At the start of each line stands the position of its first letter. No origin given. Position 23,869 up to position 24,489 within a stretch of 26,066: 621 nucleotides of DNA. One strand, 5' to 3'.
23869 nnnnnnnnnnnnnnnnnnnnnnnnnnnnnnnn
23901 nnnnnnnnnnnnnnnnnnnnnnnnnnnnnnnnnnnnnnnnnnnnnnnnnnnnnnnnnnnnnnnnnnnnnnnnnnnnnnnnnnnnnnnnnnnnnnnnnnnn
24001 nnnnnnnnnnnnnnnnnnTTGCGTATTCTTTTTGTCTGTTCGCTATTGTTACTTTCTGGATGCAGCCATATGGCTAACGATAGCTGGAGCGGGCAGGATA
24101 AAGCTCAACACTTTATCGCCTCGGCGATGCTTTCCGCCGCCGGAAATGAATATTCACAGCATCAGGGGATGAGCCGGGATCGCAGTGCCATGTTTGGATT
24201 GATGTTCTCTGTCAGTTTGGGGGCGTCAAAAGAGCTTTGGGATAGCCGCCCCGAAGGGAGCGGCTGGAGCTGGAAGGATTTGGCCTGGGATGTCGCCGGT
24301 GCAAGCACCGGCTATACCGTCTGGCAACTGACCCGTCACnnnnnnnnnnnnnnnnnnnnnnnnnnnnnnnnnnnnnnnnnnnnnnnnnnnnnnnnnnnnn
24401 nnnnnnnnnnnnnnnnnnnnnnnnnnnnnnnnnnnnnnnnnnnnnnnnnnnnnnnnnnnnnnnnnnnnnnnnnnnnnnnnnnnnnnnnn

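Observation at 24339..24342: yfiM and kgtP converge with overlapping stop codons (CTAA)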

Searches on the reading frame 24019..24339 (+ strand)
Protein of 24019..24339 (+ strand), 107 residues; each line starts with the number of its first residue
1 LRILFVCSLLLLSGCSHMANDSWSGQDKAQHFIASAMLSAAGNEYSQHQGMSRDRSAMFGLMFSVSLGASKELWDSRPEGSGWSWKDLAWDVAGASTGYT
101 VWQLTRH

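Call 22: find_homologous_proteins(query=window:24019-24339:+, max_evalue=0.001)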
Query seq(107 aa) (107 aa): 414 proteins with E <= 0.001 among 415 candidates; the best 120 are listed.
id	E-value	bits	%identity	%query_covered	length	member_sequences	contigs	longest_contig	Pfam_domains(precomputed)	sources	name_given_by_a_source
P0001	1.3e-63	230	98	100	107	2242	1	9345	PF10043.15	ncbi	ncbi:TPA: YfiM family lipoprotein [Shigella dysenteriae]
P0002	4.7e-59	215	94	100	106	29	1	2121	PF10043.15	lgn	-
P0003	2.3e-58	213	90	100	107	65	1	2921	PF10043.15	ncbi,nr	ncbi:YfiM family lipoprotein [Escherichia coli]|nr:YfiM family lipoprotein [Escherichia coli]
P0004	1.7e-57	210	87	100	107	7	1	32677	PF10043.15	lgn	-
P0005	8.1e-56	205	85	100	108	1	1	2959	PF10043.15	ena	-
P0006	1.1e-55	205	85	100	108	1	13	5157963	PF10043.15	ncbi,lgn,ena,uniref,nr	ncbi:YfiM family lipoprotein [Kluyvera sp. CRP]|uniref:YfiM family lipoprotein n=1 Tax=Kluyvera sp. 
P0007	4.9e-54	199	82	100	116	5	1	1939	PF10043.15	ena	-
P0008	5.3e-54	199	83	100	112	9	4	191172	PF10043.15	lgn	-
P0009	5.8e-54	199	82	100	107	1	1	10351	PF10043.15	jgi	-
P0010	6.5e-54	199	80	100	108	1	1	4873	PF10043.15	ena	-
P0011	1.3e-53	198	81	100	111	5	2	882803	PF10043.15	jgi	-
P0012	1.3e-53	198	83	100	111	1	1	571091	PF10043.15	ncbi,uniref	ncbi:YfiM family lipoprotein [Citrobacter sp. U14242]|uniref:YfiM family lipoprotein n=1 Tax=Citroba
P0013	1.8e-53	197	81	100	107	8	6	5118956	PF10043.15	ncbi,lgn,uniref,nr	ncbi:putative lipoprotein [Kosakonia oryzendophytica]|uniref:Putative lipoprotein n=1 Tax=Kosakonia 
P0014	2.2e-53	197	83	100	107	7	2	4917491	PF10043.15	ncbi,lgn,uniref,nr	ncbi:YfiM family lipoprotein [Citrobacter braakii]|uniref:YfiM family lipoprotein n=1 Tax=Citrobacte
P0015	4.3e-53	196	80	100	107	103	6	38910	PF10043.15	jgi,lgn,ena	-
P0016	4.4e-53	196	80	100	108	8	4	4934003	PF10043.15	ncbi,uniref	ncbi:YfiM family lipoprotein [Citrobacter amalonaticus]|uniref:YfiM family lipoprotein n=1 Tax=Citro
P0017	5.6e-53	196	80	100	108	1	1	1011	PF10043.15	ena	-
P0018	5.9e-53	196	80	100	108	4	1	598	PF10043.15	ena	-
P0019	6.1e-53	196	80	100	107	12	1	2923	PF10043.15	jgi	-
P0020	7.5e-53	195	80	100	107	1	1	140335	PF10043.15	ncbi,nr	ncbi:TPA: YfiM family lipoprotein [Citrobacter koseri]|nr:YfiM family lipoprotein [Citrobacter koser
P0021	8.7e-53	195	80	100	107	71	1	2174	PF10043.15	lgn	-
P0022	9.2e-53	195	81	100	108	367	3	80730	PF10043.15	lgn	-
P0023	9.5e-53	195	80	100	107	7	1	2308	PF10043.15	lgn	-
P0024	1.1e-52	195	80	99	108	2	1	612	PF10043.15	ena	-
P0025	1.1e-52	195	81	100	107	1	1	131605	PF10043.15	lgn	-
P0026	1.4e-52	195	81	98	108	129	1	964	PF10043.15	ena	-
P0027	2.2e-52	194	81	100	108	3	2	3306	PF10043.15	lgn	-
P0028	2.9e-52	194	80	100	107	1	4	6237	PF10043.15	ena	-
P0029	3.6e-52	193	79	100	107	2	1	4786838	PF10043.15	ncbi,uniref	ncbi:YfiM family lipoprotein [Kosakonia sp. BYX6]|uniref:YfiM family lipoprotein n=1 Tax=Kosakonia c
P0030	4.0e-52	193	80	100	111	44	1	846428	PF10043.15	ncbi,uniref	ncbi:YfiM family lipoprotein [Citrobacter braakii]|uniref:YfiM family lipoprotein n=1 Tax=Citrobacte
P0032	6.3e-52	193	80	100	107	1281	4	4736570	PF10043.15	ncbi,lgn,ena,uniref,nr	ncbi:TPA: YfiM family lipoprotein [Enterobacter kobei]|uniref:YfiM family lipoprotein n=1 Tax=Entero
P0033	6.7e-52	192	79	100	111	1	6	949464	PF10043.15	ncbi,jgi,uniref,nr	ncbi:YfiM family lipoprotein [Leclercia barmai]|uniref:YfiM family lipoprotein n=1 Tax=Leclercia bar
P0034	9.4e-52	192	79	100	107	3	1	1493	PF10043.15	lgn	-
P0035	1.2e-51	192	79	100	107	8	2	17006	PF10043.15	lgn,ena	-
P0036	1.3e-51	191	81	100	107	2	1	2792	PF10043.15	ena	-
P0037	1.7e-51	191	79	99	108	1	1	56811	PF10043.15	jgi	-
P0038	1.7e-51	191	79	100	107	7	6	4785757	PF10043.15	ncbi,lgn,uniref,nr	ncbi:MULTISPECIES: YfiM family lipoprotein [Citrobacter]|uniref:Lipoprotein n=1 Tax=Citrobacter kose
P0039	1.9e-51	191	79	100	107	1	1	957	PF10043.15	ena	-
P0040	3.0e-51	190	79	100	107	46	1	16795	PF10043.15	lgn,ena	-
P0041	3.3e-51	190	79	100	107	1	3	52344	PF10043.15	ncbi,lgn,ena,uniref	ncbi:YfiM family lipoprotein [Citrobacter amalonaticus]|uniref:YfiM family lipoprotein n=1 Tax=Citro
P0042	4.0e-51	190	79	100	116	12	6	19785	PF10043.15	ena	-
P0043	4.0e-51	190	83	96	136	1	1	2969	PF10043.15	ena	-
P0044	4.5e-51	190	79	100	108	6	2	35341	PF10043.15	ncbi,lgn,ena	-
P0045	6.3e-51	189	92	84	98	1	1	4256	PF10043.15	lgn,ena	-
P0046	7.4e-51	189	81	97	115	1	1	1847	PF10043.15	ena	-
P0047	7.9e-51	189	79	100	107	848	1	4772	PF10043.15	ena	-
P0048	8.4e-51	189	77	99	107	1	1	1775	PF10043.15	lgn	-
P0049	8.6e-51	189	79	100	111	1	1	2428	PF10043.15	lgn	-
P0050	9.0e-51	189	78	100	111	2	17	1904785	PF10043.15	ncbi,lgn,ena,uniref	ncbi:YfiM family lipoprotein [Enterobacter soli]|uniref:YfiM family lipoprotein n=1 Tax=Enterobacter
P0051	1.2e-50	188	79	99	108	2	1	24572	PF10043.15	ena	-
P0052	1.4e-50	188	84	86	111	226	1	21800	PF10043.15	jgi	-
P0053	2.1e-50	188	76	99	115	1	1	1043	PF10043.15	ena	-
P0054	2.3e-50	187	79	100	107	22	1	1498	PF10043.15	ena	-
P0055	2.5e-50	187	76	100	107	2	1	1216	PF10043.15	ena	-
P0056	3.2e-50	187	78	100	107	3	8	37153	PF10043.15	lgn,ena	-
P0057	4.1e-50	187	77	100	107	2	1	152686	PF10043.15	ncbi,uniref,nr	ncbi:YfiM family lipoprotein [Enterobacter sp.]|uniref:YfiM family lipoprotein n=1 Tax=Enterobacter 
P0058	4.4e-50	187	77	100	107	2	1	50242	PF10043.15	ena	-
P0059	4.6e-50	187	81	96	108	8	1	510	PF10043.15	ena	-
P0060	5.3e-50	186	76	100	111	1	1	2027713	PF10043.15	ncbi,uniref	ncbi:YfiM family lipoprotein [Enterobacter sp. C4G1]|uniref:YfiM family lipoprotein n=1 Tax=Enteroba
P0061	5.6e-50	186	80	96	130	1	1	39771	PF10043.15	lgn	-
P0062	5.8e-50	186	78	100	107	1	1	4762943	PF10043.15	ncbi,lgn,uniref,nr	ncbi:YfiM family lipoprotein [unidentified bacterial endosymbiont]|uniref:YfiM family lipoprotein n=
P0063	6.3e-50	186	79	97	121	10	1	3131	PF10043.15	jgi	-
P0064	6.7e-50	186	74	100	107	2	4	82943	PF10043.15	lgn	-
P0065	7.4e-50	186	79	99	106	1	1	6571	PF10043.15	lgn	-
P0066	7.5e-50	186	80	99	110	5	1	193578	PF10043.15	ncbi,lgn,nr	ncbi:putative lipoprotein [Atlantibacter sp. RC6]|nr:putative lipoprotein [Atlantibacter sp. RC6]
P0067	1.0e-49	185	76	100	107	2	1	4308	PF10043.15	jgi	-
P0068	1.2e-49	185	78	100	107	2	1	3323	PF10043.15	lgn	-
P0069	1.4e-49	185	77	100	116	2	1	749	PF10043.15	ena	-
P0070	1.6e-49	185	76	100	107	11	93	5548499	PF10043.15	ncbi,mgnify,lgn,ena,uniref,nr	ncbi:YfiM family lipoprotein [Pluralibacter gergoviae]|mgnify:CR=1 FL=1|uniref:Lipoprotein n=1 Tax=P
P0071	2.0e-49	184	77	99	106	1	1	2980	PF10043.15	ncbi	-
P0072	2.0e-49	184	74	100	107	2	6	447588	PF10043.15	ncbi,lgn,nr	ncbi:YfiM family lipoprotein [Salmonella enterica]|nr:YfiM family lipoprotein [Salmonella enterica s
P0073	2.1e-49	184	77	99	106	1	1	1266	PF10043.15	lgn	-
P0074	2.1e-49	184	76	99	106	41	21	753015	PF10043.15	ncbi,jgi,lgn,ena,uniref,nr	ncbi:hypothetical protein C3369_03670 [Escherichia sp. ESNIH1]|uniref:YfiM family lipoprotein n=1 Ta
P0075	2.3e-49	184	78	100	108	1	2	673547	PF10043.15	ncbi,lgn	-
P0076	2.5e-49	184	76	100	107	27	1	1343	PF10043.15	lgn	-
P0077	2.8e-49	184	77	100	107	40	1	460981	PF10043.15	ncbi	ncbi:YfiM family lipoprotein [Enterobacter hormaechei]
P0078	2.8e-49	184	78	99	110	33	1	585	PF10043.15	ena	-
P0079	2.8e-49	184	74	100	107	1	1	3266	PF10043.15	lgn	-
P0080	3.3e-49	184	74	100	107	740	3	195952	PF10043.15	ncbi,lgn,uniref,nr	ncbi:YfiM family lipoprotein [Salmonella bongori serovar 48:i:- str. 94-0708]|uniref:YfiM family lip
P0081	3.4e-49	184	75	100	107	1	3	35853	PF10043.15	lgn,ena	-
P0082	4.1e-49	183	77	100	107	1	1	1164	PF10043.15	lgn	-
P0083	4.2e-49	183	78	100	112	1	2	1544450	PF10043.15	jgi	-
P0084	4.2e-49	183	80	100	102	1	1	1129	PF10043.15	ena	-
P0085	4.4e-49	183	78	100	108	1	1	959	PF10043.15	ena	-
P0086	5.1e-49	183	74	99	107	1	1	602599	PF10043.15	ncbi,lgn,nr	ncbi:YfiM family lipoprotein [Enterobacteriaceae bacterium RIT691]|nr:YfiM family lipoprotein [Enter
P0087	6.6e-49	183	77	97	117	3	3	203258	PF10043.15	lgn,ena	-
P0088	9.0e-49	182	76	100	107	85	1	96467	PF10043.15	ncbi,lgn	ncbi:YfiM family lipoprotein [Cronobacter turicensis]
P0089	9.2e-49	182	74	99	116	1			PF10043.15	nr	nr:YfiM family lipoprotein [uncultured Enterobacter sp.]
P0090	9.8e-49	182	73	100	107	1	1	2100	PF10043.15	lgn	-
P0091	1.0e-48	182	77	100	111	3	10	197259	PF10043.15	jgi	-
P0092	1.2e-48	182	74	98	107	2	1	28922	PF10043.15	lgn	-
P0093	1.4e-48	182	75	100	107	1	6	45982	PF10043.15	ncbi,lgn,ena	-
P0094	2.1e-48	181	75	100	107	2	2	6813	PF10043.15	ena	-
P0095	2.6e-48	181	71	100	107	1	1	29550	PF10043.15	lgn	-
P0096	2.9e-48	181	76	100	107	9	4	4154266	PF10043.15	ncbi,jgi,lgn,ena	ncbi:YfiM family lipoprotein [Enterobacteriaceae bacterium]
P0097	2.9e-48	181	73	100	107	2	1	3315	PF10043.15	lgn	-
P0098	3.9e-48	180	76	100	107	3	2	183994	PF10043.15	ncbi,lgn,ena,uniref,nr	ncbi:YfiM family lipoprotein [Intestinirhabdus alba]|uniref:YfiM family lipoprotein n=1 Tax=Intestin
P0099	6.8e-48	180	72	100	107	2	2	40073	PF10043.15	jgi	-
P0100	9.2e-48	179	78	99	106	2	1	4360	PF10043.15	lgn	-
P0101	9.5e-48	179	73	100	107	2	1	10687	PF10043.15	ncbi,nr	ncbi:MAG TPA: hypothetical protein DDY57_15615 [Franconibacter pulveris]|nr:hypothetical protein [Fr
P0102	1.0e-47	179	71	100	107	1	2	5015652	PF10043.15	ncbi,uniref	ncbi:YfiM family lipoprotein [Yokenella regensburgei]|uniref:YfiM family lipoprotein n=1 Tax=Yokenel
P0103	1.2e-47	179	74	100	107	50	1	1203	PF10043.15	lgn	-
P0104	1.4e-47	179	72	100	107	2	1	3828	PF10043.15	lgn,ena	-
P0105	1.5e-47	178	72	100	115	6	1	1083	PF10043.15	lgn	-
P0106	1.5e-47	178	72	100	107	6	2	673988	PF10043.15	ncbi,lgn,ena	ncbi:YfiM family lipoprotein [Pluralibacter gergoviae]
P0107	1.5e-47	178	94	81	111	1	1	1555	PF10043.15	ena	-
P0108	1.5e-47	178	75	100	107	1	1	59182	PF10043.15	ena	-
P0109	2.1e-47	178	82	91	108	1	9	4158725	PF10043.15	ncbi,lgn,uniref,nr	ncbi:YfiM family lipoprotein [Shimwellia blattae]|uniref:Lipoprotein n=1 Tax=Shimwellia blattae (str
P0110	2.3e-47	178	89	84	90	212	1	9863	PF10043.15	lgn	-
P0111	2.9e-47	177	74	100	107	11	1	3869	PF10043.15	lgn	-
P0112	3.3e-47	177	73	100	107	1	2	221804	PF10043.15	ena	-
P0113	3.9e-47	177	78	98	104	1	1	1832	PF10043.15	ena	-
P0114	4.5e-47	177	72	100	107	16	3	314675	PF10043.15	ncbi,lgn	ncbi:YfiM family lipoprotein [Dryocola clanedunensis]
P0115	5.2e-47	177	72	100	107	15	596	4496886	PF10043.15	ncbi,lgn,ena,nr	ncbi:hypothetical protein C3D80_03160 [Cronobacter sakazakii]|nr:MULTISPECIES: YfiM family lipoprote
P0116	7.3e-47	176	70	100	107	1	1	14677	PF10043.15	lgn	-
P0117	7.4e-47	176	74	99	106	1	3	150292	PF10043.15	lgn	-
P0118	1.0e-46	176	76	88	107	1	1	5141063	PF10043.15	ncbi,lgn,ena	ncbi:UNVERIFIED_ORG: putative lipoprotein [Buttiauxella agrestis ATCC 33320]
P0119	1.1e-46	176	72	100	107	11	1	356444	PF10043.15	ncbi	ncbi:YfiM family lipoprotein [Pseudescherichia vulneris]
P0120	1.1e-46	176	71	98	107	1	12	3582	PF10043.15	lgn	-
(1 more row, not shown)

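Call 24: find_related_loci(query=A1, collection=genome_contigs, flank=2500)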
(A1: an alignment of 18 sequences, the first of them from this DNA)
Query A1 (107 aa) in genome_contigs; peptide patterns used: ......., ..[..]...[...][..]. (x = any residue, [..] = any of these).
290 stretches matched a pattern; 199 encode a relative of the query (tblastn E <= 1e-3); the best 80 are kept; 80 distinct loci.
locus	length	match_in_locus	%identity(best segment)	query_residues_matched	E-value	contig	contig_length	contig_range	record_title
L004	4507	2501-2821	94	1-107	4e-66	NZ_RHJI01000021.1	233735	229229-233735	Escherichia sp. E1V33 1V33_21_consensus, whole genome shotgun sequence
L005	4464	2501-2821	93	1-107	3e-65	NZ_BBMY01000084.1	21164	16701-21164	Escherichia albertii NBRC 107761 = DSM 17582 strain NBRC 107761, whole genome shotgun sequence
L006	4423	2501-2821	93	1-107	3e-65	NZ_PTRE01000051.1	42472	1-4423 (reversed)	Escherichia sp. MOD1-EC7003 MOD1-EC7003_51_length_64866_cov_117, whole genome shotgun sequence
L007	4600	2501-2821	90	1-107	3e-63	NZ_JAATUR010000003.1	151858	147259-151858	Escherichia coli strain SCPM-O-B-8794 3length=151858, whole genome shotgun sequence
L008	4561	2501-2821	89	1-107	1e-62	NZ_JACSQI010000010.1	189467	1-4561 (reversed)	Escherichia whittamii strain Sa2BVA5 NODE_10_length_189467_cov_8.267575, whole genome shotgun sequence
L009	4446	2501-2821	85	1-107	2e-59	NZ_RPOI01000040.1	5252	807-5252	Citrobacter youngae strain CCUG 30791 citrobacter_youngae_CCUG30791T_0000040, whole genome shotgun sequence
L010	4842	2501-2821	81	1-107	1e-58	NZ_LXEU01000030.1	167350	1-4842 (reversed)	Kluyvera georgiana ATCC 51603 Sequence00030, whole genome shotgun sequence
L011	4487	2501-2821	82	1-107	2e-58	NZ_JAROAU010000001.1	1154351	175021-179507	Kosakonia cowanii strain 282A-S69 282A_S69_1, whole genome shotgun sequence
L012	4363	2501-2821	84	1-107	2e-58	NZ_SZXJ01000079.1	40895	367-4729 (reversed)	Citrobacter sp. wls619 contig52, whole genome shotgun sequence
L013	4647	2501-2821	82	1-107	2e-58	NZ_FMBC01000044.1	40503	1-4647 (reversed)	Kosakonia oryziphila strain REICA_142, whole genome shotgun sequence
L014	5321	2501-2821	81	1-107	6e-58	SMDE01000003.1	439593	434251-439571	Phytobacter diazotrophicus strain DSM 17806 Ga0244675_103, whole genome shotgun sequence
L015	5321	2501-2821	81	1-107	7e-58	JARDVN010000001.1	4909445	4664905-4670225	Citrobacter amalonaticus strain AUH_CA_2023_1 contig_2, whole genome shotgun sequence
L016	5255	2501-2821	81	1-107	1e-57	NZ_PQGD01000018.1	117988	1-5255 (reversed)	Superficieibacter electus strain BP-1 NODE_18_length_117988_cov_32.0738, whole genome shotgun sequence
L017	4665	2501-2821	80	1-107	1e-57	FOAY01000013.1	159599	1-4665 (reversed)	Kosakonia sacchari strain SP1 genome assembly, contig: Ga0060208_113, whole genome shotgun sequence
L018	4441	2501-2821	80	1-107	1e-57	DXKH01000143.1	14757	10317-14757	MAG TPA_asm: Citrobacter sp. isolate HRGM_Genome_0066 HRGM_Genome_0066_143, whole genome shotgun sequence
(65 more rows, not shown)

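Call 44: find_encoding_contigs(protein=P0115, flank=2500, max_places=1)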
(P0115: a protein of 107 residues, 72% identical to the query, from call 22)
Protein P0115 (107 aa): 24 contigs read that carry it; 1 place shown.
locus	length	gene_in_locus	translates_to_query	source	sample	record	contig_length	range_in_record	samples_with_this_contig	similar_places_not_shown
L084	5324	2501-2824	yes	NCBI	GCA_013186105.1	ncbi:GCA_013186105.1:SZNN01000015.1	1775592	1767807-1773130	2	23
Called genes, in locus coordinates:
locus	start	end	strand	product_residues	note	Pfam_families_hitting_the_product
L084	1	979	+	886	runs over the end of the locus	PF13380:CoA_binding_2, PF13607:Succ_CoA_lig, PF13549:ATP-grasp_5, PF00583:Acetyltransf_1, PF13302:Acetyltransf_3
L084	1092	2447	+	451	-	PF13091:PLDc_2, PF00614:PLDc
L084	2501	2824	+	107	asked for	PF10043:DUF2279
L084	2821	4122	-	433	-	PF00083:Sugar_tr, PF07690:MFS_1, PF13347:MFS_2 (weak), PF00083:Sugar_tr, PF07690:MFS_1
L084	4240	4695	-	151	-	PF14328:DUF4385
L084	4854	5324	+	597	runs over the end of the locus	PF02776:TPP_enzyme_N, PF00205:TPP_enzyme_M, PF02775:TPP_enzyme_C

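Call 45: find_encoding_contigs(protein=P0109, flank=2500, max_places=1)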
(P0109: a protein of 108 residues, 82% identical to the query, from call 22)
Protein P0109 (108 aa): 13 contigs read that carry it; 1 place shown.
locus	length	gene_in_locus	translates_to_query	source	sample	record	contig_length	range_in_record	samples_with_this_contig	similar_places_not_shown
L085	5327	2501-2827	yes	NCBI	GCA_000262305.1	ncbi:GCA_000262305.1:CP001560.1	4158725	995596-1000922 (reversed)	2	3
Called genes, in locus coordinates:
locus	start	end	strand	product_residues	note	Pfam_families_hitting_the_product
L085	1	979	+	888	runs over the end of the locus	PF13380:CoA_binding_2, PF13607:Succ_CoA_lig, PF13549:ATP-grasp_5, PF00583:Acetyltransf_1, PF13302:Acetyltransf_3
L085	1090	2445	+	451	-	PF13091:PLDc_2, PF00614:PLDc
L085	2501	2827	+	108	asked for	PF10043:DUF2279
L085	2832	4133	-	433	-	PF00083:Sugar_tr, PF07690:MFS_1, PF12832:MFS_1_like (faint), PF13347:MFS_2 (weak), PF00083:Sugar_tr, PF07690:MFS_1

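Call 46: find_encoding_contigs(protein=P0118, flank=2500, max_places=1)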
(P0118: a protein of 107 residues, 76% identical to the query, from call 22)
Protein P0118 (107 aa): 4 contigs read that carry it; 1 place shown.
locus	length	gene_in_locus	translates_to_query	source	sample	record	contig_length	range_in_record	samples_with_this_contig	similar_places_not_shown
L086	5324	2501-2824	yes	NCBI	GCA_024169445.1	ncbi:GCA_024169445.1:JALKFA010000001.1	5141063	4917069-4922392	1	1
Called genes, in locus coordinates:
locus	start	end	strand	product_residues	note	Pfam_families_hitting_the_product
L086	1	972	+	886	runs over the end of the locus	PF13380:CoA_binding_2, PF13607:Succ_CoA_lig, PF13549:ATP-grasp_5, PF00583:Acetyltransf_1, PF13302:Acetyltransf_3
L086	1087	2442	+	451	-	PF13091:PLDc_2, PF00614:PLDc (weak)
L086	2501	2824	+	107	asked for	PF10043:DUF2279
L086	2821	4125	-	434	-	PF00083:Sugar_tr, PF07690:MFS_1, PF12832:MFS_1_like (faint), PF13347:MFS_2, PF00083:Sugar_tr, PF07690:MFS_1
